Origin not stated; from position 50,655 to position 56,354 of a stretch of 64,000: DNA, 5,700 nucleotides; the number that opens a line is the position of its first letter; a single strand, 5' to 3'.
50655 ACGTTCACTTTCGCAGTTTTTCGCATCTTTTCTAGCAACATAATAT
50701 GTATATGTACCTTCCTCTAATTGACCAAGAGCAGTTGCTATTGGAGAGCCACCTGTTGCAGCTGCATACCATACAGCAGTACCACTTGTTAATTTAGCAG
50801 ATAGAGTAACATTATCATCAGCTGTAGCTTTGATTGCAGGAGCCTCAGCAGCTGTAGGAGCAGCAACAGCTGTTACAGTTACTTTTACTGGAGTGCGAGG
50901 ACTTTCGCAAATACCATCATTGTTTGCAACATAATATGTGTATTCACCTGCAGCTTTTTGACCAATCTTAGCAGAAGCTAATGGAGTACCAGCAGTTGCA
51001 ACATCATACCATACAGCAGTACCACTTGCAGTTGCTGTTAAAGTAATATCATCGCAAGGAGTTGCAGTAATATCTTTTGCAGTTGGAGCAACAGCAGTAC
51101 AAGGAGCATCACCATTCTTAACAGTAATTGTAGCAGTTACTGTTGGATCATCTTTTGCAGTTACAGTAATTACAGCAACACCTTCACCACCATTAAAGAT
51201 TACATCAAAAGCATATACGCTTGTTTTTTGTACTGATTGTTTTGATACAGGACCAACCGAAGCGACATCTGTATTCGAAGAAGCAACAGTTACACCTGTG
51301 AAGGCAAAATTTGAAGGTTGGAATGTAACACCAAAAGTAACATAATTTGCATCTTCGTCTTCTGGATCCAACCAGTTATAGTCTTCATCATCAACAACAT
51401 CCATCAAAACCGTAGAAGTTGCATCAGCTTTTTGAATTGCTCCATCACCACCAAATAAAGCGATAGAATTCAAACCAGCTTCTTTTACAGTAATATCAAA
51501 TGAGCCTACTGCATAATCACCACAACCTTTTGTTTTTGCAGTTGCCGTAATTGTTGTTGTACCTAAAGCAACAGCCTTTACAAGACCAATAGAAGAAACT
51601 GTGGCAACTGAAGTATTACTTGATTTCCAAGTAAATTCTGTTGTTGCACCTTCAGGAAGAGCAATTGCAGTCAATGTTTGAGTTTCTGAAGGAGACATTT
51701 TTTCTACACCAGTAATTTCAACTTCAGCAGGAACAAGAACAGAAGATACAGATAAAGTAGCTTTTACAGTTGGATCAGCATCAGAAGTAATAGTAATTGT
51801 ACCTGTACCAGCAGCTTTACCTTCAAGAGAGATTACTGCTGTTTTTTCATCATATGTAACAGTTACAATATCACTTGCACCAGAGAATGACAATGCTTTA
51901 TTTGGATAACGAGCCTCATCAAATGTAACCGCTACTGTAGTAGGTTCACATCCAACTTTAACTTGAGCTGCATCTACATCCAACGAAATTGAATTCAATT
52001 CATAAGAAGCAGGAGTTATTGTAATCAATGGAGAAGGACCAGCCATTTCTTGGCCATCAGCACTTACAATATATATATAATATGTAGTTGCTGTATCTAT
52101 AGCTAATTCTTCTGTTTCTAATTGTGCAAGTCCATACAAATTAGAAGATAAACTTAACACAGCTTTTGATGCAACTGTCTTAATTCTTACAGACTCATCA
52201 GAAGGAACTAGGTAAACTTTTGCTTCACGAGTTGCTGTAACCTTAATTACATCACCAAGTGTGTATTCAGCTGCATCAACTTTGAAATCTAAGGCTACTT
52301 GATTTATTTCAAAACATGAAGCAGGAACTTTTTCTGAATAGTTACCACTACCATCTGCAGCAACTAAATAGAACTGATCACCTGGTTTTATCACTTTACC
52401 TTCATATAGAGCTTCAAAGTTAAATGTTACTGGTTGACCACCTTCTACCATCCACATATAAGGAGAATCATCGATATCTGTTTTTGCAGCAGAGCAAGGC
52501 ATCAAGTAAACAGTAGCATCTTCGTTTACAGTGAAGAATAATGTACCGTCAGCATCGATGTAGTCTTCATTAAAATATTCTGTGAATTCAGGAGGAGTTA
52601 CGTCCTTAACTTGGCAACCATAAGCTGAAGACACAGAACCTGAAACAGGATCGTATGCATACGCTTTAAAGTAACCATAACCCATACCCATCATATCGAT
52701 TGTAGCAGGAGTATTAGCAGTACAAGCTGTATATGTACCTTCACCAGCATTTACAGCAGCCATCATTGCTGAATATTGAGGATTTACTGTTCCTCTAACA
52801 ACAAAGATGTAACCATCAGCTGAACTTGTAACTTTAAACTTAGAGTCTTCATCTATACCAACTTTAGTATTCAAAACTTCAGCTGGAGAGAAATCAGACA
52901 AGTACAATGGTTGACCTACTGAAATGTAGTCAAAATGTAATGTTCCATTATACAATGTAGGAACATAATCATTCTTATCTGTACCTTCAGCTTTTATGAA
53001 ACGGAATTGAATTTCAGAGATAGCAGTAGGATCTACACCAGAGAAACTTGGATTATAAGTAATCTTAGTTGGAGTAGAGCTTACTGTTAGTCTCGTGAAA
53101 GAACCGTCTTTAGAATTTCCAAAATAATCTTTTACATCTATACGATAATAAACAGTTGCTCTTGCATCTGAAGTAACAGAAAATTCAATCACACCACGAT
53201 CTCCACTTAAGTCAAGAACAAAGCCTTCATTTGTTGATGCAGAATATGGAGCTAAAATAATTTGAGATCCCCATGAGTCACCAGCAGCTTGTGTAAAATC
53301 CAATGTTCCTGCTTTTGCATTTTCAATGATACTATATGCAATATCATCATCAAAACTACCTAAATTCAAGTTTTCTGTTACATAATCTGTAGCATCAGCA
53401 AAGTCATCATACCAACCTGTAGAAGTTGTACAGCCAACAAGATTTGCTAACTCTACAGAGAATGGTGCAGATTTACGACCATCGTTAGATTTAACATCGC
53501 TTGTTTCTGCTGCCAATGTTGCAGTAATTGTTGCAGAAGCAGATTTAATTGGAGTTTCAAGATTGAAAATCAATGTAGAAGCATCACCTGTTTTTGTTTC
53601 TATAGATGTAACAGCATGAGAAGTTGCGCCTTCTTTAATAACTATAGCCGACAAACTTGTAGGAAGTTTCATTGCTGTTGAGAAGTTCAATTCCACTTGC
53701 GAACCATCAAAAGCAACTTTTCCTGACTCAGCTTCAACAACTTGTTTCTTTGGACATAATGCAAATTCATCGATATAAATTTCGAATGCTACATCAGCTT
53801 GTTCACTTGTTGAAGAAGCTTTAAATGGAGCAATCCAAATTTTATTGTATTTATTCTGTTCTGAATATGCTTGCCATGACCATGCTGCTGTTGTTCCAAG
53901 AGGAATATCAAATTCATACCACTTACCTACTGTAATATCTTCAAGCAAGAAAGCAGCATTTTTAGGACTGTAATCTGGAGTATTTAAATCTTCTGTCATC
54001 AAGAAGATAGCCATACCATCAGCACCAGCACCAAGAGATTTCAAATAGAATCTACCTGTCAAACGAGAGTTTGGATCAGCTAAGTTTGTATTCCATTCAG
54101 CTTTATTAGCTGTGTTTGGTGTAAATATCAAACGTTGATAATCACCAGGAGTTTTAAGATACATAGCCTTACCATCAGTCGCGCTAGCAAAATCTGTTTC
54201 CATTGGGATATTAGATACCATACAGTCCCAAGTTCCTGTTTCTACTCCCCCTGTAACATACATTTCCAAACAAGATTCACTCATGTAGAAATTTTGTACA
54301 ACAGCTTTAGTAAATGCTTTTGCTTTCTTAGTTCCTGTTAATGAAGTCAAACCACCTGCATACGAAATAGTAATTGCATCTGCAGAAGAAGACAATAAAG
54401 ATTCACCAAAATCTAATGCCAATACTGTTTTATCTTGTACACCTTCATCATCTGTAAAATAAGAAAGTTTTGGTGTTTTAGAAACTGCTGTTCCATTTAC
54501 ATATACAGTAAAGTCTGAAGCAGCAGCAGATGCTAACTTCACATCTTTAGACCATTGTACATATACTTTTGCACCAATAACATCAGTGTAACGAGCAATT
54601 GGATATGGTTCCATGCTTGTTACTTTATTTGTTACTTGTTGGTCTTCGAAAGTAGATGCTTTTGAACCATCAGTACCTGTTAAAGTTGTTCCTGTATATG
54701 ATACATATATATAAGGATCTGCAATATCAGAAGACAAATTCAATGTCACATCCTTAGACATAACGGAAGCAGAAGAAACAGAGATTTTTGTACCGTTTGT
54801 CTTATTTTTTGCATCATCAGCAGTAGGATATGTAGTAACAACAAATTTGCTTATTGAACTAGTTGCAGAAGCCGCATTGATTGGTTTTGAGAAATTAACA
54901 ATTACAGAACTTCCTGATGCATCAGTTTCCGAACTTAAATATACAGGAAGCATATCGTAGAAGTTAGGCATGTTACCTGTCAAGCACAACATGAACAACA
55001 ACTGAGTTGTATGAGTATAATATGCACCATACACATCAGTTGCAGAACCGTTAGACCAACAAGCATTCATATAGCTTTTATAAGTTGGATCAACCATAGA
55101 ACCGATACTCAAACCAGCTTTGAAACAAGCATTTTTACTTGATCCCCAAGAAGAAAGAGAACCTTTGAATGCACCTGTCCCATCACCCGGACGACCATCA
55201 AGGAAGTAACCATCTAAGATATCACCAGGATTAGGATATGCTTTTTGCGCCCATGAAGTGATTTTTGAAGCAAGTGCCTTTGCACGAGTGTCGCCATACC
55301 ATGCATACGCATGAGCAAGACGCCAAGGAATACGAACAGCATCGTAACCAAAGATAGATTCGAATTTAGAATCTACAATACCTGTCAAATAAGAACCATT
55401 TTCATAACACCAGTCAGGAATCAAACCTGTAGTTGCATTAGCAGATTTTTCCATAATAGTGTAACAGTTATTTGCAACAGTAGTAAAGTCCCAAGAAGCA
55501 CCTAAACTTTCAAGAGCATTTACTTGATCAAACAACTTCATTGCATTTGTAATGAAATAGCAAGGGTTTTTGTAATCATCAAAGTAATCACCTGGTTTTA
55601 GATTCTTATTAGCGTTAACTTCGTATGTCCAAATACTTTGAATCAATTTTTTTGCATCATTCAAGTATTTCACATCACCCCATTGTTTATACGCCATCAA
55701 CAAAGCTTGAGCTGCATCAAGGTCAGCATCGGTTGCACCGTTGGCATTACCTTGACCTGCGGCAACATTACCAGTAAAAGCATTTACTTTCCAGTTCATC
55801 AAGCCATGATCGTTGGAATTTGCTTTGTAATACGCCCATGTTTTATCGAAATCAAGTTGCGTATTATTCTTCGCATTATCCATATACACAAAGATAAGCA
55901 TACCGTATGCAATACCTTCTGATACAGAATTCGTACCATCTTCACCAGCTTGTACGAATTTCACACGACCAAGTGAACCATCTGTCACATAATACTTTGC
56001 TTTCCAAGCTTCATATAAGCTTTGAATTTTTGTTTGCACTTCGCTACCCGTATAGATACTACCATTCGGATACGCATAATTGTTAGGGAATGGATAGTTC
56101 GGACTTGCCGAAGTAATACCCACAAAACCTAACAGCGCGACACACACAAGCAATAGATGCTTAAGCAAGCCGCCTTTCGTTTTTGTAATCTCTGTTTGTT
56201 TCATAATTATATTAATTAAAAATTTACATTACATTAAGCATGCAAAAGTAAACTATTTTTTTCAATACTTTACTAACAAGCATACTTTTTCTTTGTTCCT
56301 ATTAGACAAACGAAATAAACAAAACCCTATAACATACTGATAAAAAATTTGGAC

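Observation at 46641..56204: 3187-aa GH8 enzyme fused to about 19 Ig-like modules and a T9SS sorting tail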

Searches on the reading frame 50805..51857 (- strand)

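Call 24: search_protein_families(library=pfam, max_evalue=1, proteins=[window:50805-51857:-])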
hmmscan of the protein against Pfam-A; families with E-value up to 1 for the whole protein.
seq(351 aa): 4 families
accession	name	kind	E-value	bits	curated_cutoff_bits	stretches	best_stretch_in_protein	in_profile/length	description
PF02368.24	Big_2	-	2e-14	53.7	22.8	1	56-109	16-70/79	Bacterial Ig-like domain (group 2)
PF19081.6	Ig_7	-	6.9e-08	33.1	27.3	1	257-329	3-83/84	Ig-like domain CHU_C associated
PF22359.2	Big-like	-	0.037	14.7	27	1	76-105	4-33/48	Bacterial Ig-like domain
PF16085.10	Phage_holin_3_5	-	0.12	12.9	27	0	272-320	61-107/113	Bacteriophage holin Hol, superfamily III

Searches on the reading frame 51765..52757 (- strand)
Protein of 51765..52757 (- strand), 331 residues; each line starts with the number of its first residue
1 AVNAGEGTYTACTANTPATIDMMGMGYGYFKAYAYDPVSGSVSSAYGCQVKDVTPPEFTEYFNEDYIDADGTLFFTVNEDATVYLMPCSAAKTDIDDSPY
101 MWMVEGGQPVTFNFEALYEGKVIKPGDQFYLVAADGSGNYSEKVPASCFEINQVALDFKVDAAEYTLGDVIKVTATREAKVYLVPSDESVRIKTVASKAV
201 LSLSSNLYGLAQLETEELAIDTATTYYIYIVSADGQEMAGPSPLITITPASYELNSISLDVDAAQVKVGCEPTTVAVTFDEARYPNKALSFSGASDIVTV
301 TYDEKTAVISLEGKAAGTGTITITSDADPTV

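Call 24: search_protein_families(library=pfam, max_evalue=1, proteins=[window:51765-52757:-])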
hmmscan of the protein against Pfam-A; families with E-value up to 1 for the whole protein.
seq(331 aa): 2 families
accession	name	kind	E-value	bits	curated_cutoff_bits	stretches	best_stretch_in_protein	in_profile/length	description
PF02368.24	Big_2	-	0.089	13.2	22.8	1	274-327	23-70/79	Bacterial Ig-like domain (group 2)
PF18316.7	S-l_SbsC_C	-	0.12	13.3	26.6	1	150-200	30-83/86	S-layer protein SbsC C-terminal domain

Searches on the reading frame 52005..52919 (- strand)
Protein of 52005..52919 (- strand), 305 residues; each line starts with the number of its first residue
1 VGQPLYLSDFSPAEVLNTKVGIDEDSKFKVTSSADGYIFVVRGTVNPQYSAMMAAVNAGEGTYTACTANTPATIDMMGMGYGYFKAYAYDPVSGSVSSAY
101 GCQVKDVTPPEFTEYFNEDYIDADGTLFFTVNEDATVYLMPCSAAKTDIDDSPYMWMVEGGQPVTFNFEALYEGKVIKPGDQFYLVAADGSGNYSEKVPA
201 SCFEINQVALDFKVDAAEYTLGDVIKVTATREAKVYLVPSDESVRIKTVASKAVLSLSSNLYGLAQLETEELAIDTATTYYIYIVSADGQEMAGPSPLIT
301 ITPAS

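Call 79: search_solved_structures(query=window:52005-52919:-, max_evalue=1)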
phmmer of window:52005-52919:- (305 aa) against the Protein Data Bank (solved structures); distinct sequences matched with E-value up to 1: 0.

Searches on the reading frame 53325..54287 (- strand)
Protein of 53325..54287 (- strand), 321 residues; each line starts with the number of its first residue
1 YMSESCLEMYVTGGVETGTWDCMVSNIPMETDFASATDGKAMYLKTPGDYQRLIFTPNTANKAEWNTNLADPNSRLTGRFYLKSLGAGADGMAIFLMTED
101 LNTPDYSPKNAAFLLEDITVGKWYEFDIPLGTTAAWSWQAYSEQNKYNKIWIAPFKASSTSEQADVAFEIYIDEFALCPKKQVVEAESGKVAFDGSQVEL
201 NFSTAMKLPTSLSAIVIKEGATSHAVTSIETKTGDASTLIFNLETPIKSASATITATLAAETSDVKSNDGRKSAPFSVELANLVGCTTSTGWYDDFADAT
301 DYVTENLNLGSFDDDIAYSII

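Call 24: search_protein_families(library=pfam, max_evalue=1, proteins=[window:53325-54287:-])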
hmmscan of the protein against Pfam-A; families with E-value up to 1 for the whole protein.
seq(321 aa): 1 family
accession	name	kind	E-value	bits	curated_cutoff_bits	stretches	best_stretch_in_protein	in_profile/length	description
PF13205.12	Big_5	-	0.0011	20.1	23.6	1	189-268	15-93/105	Bacterial Ig-like domain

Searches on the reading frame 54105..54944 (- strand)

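Call 24: search_protein_families(library=pfam, max_evalue=1, proteins=[window:54105-54944:-])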
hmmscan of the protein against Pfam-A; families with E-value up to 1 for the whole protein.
seq(280 aa): 1 family
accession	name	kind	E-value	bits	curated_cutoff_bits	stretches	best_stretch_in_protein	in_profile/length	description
PF13753.12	SWM_repeat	-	0.00039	21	27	1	8-85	12-83/86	Putative flagellar system-associated repeat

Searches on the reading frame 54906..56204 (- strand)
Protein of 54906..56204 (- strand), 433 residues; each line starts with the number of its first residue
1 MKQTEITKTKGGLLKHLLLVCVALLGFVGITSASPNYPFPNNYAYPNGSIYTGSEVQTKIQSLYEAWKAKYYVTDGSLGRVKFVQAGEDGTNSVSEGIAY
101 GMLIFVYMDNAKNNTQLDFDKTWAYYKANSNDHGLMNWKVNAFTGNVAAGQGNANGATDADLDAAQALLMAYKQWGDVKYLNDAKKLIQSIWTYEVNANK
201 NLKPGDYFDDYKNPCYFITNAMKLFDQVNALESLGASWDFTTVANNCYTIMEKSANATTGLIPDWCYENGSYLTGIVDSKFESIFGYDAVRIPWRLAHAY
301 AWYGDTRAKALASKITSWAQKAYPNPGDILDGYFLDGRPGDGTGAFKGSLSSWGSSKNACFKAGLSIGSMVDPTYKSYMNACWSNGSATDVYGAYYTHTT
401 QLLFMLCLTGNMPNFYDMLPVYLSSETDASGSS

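Call 8: search_solved_structures(query=window:54906-56204:-, max_evalue=0.001, show_alignments=3)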
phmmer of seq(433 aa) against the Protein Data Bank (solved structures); distinct sequences matched with E-value up to 0.001: 9.
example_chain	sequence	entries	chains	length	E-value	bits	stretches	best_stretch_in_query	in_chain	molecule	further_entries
1cem_A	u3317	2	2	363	9.4e-39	137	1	37-415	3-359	CELLULASE CELA (1,4-BETA-D-GLUCAN-GLUCANOHYDROLASE) | endoglucanase A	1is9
5xd0_A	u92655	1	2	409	1.9e-38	136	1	15-412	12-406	Glucanase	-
1kwf_A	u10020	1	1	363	2.2e-37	132.6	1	37-415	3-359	Endoglucanase A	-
7cju_A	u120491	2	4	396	4.8e-30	108.3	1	29-411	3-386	Glucanase | chitosanase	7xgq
1v5c_A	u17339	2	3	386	4.3e-29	105.2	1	38-411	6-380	chitosanase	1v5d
5czl_A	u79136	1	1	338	1.6e-09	40.7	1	61-320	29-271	Glucanase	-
5gy3_A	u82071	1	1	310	1.8e-08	37.2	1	64-297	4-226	Glucanase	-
6vc5_A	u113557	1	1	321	5.5e-08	35.6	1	82-301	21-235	Endoglucanase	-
21xq_A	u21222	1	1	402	0.0006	22.3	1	89-191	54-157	Glycosyl hydrolase family 8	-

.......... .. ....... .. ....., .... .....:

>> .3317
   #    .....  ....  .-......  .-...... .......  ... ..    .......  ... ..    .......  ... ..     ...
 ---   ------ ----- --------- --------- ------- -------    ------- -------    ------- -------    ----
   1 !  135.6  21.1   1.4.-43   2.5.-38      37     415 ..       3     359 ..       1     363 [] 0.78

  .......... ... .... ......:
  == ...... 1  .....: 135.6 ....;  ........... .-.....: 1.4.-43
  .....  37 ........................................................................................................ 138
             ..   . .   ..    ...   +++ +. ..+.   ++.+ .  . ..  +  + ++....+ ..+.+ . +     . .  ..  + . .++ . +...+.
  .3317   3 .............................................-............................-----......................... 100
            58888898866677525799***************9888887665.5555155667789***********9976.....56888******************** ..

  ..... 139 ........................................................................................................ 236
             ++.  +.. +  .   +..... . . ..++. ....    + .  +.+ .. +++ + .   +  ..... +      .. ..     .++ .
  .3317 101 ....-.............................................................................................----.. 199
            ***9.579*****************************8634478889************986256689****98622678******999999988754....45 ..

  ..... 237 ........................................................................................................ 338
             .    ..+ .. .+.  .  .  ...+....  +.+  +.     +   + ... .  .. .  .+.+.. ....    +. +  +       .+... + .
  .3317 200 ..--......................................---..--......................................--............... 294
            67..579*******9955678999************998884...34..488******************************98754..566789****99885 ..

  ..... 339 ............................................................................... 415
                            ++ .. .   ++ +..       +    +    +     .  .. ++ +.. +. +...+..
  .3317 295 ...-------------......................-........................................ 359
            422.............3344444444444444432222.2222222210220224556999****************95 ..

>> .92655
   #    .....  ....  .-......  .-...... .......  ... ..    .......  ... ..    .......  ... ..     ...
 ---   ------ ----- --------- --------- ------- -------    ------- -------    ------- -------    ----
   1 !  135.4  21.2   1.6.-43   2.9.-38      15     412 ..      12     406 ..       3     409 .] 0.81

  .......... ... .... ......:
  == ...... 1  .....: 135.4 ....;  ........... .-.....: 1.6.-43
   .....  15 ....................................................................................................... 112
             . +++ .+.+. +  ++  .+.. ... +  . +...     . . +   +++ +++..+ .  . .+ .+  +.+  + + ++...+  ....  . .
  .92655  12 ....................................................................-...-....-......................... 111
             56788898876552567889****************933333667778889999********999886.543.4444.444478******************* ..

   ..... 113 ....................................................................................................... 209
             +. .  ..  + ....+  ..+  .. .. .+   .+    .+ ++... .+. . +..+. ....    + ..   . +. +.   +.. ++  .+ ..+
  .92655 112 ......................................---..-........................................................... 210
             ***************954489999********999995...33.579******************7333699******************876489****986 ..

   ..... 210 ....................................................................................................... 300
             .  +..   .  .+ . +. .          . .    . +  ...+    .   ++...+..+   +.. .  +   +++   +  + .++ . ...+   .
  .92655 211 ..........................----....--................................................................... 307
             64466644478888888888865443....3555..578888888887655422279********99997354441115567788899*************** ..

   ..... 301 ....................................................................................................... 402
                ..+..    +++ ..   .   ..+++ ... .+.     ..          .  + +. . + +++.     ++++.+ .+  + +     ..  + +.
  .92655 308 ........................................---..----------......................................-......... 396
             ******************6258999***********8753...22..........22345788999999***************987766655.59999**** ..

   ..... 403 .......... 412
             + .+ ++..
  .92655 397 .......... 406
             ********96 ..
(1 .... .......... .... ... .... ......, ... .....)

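Call 17: find_related_loci(query=window:54906-56204:-, collection=genome_contigs, flank=10000)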
Query seq(433 aa) (433 aa) in genome_contigs; peptide patterns used: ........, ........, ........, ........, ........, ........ (x = any residue, [..] = any of these).
59 stretches matched a pattern; 31 encode a relative of the query (tblastn E <= 1e-3); 31 distinct loci.
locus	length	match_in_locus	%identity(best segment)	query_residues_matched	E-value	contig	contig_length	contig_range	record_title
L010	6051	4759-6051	98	1-431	0e+0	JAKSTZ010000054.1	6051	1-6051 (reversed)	MAG: Bacteroidales bacterium isolate Horse_feces320 MAG320_54, whole genome shotgun sequence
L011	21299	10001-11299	94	1-433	0e+0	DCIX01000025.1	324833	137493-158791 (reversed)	MAG TPA_asm: Bacteroidales bacterium UBA1715 UBA1715_contig_1360, whole genome shotgun sequence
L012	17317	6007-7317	77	1-433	0e+0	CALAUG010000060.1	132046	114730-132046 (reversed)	MAG TPA_asm: uncultured Bacteroidales bacterium isolate SRR6425800_bin.23_CONCOCT_v1.1_MAG genome assembly, contig: ERZ1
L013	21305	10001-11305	72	1-433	0e+0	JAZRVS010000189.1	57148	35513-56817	MAG: Bacteroidales bacterium isolate T1900044953_TA20190006.MAGScoT_cleanbin_000015 SGB_3735_k141_54769, whole genome sh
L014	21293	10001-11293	74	3-433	0e+0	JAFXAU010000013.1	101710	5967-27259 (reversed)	MAG: Bacteroidales bacterium isolate RGIG6246 Sheep_Rectum-2__c498389, whole genome shotgun sequence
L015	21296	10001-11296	67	3-433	0e+0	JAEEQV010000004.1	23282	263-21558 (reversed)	MAG: Bacteroidales bacterium isolate Tb.RUG.343 NODE_8258_length_23282_cov_1.101274, whole genome shotgun sequence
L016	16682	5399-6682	56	1-431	8e-155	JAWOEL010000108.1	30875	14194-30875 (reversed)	MAG: Bacteroidales bacterium isolate BLK5-3.bin.192 k191_88463, whole genome shotgun sequence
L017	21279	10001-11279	64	12-431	1e-146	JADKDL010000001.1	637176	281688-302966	MAG: Bacteroidales bacterium isolate OdNW_18-Q3-R42-56_BATAC.352 tig00000997-10-6353310, whole genome shotgun sequence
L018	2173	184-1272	43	23-418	3e-96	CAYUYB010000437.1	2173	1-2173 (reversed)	MAG TPA_asm: uncultured Desulfobacteraceae bacterium isolate binchicken_co116_2 genome assembly, contig: NODE_74990_leng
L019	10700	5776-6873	42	19-417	1e-91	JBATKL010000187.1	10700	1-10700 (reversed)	MAG: Candidatus Electrothrix sp. isolate MFD10219_ilm_asm_bin13 k127_278475, whole genome shotgun sequence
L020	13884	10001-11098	42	14-416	3e-87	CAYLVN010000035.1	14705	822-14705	MAG TPA_asm: uncultured Fibrobacter sp. isolate SRP192927_co6_750 genome assembly, contig: NODE_9726_length_14705_cov_4.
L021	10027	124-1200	43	18-416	3e-86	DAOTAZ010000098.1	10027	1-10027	MAG TPA_asm: Chitinispirillaceae bacterium isolate AMR_MDS_2020 NODE_5726_length_10027_cov_4.163959, whole genome shotgu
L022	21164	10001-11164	40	5-420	1e-72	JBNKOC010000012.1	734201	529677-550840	MAG: Fibrobacteria bacterium isolate G1G2.bin.43.orig k141_1435977, whole genome shotgun sequence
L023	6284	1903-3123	35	8-418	1e-68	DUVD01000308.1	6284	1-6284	MAG TPA_asm: Fibrobacter sp. isolate AS08sgBPME_335 270191_AS08, whole genome shotgun sequence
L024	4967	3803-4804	42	24-372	5e-67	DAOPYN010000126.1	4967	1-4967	MAG TPA_asm: Fibrobacteria bacterium isolate AMR_MDS_1313 NODE_21501_length_4967_cov_8.557614, whole genome shotgun sequ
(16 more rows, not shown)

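Call 71: search_protein_representatives(protein=window:54930-56105:-)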
Query: 392 residues. Proteins with E-value up to 0.001 (for the whole library): 2775; up to 1e-10: 1759; up to 1e-30: 366. The best 150 are listed.
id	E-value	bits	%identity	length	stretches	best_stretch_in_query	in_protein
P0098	4.5e-208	707.8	78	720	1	1-392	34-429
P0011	1.7e-193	659.8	73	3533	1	1-391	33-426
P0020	1.5e-176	604.0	71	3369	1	2-388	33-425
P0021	1.8e-174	597.2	68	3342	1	3-390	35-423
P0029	1.0e-149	515.7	63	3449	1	1-388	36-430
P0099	2.8e-134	464.8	66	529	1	61-388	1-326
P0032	2.3e-132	458.5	60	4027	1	3-390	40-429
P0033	1.9e-130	452.2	56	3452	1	3-389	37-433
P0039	1.3e-112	393.5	55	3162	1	3-392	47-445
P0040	6.4e-108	378.0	53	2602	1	3-391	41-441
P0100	5.6e-107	374.9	58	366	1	1-328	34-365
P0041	8.3e-105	367.8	56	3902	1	3-388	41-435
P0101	1.0e-104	367.5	66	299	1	3-260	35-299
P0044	1.5e-101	357.1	54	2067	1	2-388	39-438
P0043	2.0e-101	356.6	53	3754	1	2-388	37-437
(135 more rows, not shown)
